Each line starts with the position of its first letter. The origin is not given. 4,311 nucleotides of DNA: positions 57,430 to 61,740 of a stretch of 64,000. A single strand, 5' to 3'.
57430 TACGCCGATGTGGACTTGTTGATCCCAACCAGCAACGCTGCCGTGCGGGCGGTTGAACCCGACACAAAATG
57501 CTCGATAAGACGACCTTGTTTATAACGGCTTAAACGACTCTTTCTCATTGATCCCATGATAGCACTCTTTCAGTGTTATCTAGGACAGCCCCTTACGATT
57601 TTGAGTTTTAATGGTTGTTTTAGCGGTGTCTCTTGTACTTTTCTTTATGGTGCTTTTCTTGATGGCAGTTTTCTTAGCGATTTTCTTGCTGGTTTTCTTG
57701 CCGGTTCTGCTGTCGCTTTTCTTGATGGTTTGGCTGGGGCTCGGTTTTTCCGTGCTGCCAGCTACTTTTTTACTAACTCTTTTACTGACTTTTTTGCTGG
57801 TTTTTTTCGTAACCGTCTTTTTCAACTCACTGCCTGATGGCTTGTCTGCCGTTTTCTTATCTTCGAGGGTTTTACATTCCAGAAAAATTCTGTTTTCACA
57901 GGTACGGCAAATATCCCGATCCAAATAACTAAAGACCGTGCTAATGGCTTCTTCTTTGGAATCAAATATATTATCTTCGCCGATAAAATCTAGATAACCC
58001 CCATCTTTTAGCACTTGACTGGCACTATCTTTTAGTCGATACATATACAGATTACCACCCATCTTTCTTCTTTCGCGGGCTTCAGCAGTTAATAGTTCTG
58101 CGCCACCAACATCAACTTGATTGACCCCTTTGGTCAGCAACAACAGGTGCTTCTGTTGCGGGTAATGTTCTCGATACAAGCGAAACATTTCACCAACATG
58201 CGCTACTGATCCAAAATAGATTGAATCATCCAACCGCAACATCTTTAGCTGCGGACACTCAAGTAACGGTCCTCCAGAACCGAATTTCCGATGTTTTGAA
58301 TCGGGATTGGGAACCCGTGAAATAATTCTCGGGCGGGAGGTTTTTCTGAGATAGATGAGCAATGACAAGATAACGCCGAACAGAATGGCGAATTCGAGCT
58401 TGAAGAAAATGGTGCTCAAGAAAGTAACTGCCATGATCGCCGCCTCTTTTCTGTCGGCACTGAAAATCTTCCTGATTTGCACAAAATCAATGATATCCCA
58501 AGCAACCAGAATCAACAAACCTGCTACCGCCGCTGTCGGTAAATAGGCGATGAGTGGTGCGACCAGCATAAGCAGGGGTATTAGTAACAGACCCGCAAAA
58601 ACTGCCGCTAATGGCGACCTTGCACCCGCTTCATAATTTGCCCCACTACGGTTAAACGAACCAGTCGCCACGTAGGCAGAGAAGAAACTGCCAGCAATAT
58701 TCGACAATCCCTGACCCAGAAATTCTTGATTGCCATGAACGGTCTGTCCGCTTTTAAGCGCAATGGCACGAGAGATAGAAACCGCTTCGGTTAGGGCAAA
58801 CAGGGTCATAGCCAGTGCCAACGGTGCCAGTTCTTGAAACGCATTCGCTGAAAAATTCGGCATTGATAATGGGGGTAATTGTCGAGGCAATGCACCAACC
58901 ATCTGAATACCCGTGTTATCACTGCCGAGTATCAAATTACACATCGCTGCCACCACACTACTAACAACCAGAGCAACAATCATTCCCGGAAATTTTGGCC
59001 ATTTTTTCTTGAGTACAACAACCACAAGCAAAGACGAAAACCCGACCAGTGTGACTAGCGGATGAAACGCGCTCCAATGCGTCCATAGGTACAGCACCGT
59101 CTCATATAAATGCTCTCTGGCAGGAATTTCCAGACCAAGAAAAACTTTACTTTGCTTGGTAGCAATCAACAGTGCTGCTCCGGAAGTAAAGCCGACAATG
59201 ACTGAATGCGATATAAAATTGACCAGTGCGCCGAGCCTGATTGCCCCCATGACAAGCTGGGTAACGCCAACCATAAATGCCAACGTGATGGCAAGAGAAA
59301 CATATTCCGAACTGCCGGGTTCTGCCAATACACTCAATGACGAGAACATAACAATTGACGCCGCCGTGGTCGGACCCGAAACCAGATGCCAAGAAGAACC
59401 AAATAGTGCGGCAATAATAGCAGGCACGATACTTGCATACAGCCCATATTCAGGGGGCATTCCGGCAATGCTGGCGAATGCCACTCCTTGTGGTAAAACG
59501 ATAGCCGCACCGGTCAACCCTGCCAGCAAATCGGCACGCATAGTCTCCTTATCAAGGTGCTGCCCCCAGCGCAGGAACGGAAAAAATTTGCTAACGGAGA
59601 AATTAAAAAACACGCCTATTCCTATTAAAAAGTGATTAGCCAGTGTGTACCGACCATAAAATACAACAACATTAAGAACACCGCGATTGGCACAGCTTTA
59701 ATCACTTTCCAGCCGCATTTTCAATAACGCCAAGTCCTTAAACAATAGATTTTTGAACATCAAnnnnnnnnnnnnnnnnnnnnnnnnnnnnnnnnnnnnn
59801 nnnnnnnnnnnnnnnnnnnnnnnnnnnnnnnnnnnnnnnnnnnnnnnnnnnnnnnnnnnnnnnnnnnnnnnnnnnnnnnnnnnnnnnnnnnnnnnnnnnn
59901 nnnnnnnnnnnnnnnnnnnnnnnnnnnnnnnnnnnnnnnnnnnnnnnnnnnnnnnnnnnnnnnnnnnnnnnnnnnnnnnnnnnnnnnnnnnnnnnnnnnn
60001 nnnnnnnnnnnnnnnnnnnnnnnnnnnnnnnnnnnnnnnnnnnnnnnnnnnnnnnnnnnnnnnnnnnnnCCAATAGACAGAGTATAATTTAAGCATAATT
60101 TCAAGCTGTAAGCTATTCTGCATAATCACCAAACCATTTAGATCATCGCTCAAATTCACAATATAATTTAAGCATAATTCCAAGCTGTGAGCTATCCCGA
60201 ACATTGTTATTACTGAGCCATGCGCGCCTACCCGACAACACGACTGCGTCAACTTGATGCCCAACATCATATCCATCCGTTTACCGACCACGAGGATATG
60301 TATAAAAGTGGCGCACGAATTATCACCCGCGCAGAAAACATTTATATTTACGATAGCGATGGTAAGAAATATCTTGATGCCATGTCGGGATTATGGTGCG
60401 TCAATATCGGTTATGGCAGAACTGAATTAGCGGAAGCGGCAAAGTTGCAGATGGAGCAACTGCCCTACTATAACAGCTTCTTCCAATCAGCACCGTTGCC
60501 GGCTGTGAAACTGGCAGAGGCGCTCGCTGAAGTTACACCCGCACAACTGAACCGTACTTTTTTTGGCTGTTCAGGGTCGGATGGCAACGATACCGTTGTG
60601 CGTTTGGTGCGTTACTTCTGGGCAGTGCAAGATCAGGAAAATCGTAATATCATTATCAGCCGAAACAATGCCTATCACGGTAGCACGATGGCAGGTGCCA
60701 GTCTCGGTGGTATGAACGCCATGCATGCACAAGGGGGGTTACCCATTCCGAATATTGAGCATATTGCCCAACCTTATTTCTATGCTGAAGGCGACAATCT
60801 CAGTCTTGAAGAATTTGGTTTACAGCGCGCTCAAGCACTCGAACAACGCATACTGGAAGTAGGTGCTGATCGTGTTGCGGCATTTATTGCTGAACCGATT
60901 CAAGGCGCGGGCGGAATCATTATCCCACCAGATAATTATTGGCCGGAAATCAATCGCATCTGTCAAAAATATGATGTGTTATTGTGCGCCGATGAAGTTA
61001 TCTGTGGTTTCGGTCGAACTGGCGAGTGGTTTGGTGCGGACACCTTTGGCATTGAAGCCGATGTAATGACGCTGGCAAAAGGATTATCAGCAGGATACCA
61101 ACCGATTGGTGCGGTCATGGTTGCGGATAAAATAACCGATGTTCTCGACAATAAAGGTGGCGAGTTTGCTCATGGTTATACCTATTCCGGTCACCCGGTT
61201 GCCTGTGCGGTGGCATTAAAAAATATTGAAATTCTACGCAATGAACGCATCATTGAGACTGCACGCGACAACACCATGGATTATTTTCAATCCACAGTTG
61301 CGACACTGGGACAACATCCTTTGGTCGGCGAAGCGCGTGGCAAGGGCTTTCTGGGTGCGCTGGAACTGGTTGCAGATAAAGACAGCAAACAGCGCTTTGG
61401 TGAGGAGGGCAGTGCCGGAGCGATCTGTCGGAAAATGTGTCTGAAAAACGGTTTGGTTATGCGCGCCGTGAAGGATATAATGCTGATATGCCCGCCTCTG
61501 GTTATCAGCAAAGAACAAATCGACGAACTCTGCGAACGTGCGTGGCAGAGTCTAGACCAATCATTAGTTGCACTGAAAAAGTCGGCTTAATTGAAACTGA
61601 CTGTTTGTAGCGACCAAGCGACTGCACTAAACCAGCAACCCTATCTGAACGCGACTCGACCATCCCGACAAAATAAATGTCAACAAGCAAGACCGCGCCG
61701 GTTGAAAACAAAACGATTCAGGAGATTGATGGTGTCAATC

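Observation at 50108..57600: Inversion of about 6 kb between two inverted IS1595 copies, proven by a split and inverted 8-bp target duplication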

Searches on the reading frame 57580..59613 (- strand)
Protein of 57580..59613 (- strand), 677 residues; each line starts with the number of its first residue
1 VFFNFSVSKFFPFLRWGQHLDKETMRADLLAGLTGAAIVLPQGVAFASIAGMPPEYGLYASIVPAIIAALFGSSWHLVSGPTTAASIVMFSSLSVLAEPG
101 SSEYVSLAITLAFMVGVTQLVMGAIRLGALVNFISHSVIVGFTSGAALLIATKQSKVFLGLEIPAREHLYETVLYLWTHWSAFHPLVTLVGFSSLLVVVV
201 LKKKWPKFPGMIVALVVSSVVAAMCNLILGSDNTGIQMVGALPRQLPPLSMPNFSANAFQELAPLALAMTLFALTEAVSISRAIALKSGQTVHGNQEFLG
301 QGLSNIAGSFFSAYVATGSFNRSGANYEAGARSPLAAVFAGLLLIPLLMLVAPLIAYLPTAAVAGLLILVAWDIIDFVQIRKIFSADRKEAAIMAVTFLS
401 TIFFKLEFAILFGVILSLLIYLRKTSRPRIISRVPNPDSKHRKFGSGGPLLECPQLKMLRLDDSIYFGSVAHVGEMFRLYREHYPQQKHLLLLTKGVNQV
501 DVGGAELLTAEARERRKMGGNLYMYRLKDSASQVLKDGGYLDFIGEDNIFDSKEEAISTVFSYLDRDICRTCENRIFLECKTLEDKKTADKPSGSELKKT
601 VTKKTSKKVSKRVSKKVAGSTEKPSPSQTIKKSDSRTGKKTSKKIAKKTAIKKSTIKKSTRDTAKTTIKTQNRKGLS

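Call 7: search_protein_families(library=pfam, proteins=[window:57580-59613:-])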
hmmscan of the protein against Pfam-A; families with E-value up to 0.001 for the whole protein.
window:57580-59613:- (677 aa): 2 families
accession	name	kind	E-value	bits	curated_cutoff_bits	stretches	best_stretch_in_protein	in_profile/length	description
PF00916.26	Sulfate_transp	-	7e-96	321.7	23.2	1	26-397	2-380/380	Sulfate permease family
PF01740.26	STAS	-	1.4e-06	28.5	22.6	1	456-556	10-106/106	STAS domain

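Call 51: search_protein_families(library=ncbifam, proteins=[window:57601-59613:-], max_evalue=0.00001)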
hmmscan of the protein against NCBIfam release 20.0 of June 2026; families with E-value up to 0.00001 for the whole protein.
window:57601-59613:- (671 aa): 3 families
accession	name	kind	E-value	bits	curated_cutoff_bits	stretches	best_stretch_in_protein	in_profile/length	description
TIGR00815.1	sulP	subfamily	1.3e-119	400.3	380.45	1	12-556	1-565/565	sulfate permease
NF008660.1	PRK11660.1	equivalog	1.2e-73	248.4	614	1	18-559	22-564/572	C4-dicarboxylic acid transporter DauA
NF050096.1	BicarbTportBicA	equivalog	2.5e-50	171.6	880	1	21-422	8-405/547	bicarbonate transporter BicA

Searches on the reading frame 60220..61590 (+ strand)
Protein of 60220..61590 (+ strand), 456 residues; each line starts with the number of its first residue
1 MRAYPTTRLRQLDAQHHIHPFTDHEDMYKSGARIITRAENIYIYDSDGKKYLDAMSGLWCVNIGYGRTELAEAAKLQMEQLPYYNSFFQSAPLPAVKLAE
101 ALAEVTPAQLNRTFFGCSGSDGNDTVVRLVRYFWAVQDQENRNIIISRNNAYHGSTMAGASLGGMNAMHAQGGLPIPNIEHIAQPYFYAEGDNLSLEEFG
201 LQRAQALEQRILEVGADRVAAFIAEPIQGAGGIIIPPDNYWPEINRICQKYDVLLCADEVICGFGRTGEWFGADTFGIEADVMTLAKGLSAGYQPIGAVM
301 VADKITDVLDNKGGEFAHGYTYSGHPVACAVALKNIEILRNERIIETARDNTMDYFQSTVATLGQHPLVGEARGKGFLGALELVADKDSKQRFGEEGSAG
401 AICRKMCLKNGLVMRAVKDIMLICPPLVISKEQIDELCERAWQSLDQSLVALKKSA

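Call 44: search_protein_families(library=pfam, proteins=[window:60220-61590:+], max_evalue=0.00001)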
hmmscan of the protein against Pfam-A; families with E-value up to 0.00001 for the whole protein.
window:60220-61590:+ (456 aa): 1 family
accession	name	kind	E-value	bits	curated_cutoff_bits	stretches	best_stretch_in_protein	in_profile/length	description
PF00202.27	Aminotran_3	-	7.3e-91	305.3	30.5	1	33-440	11-398/403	Aminotransferase class-III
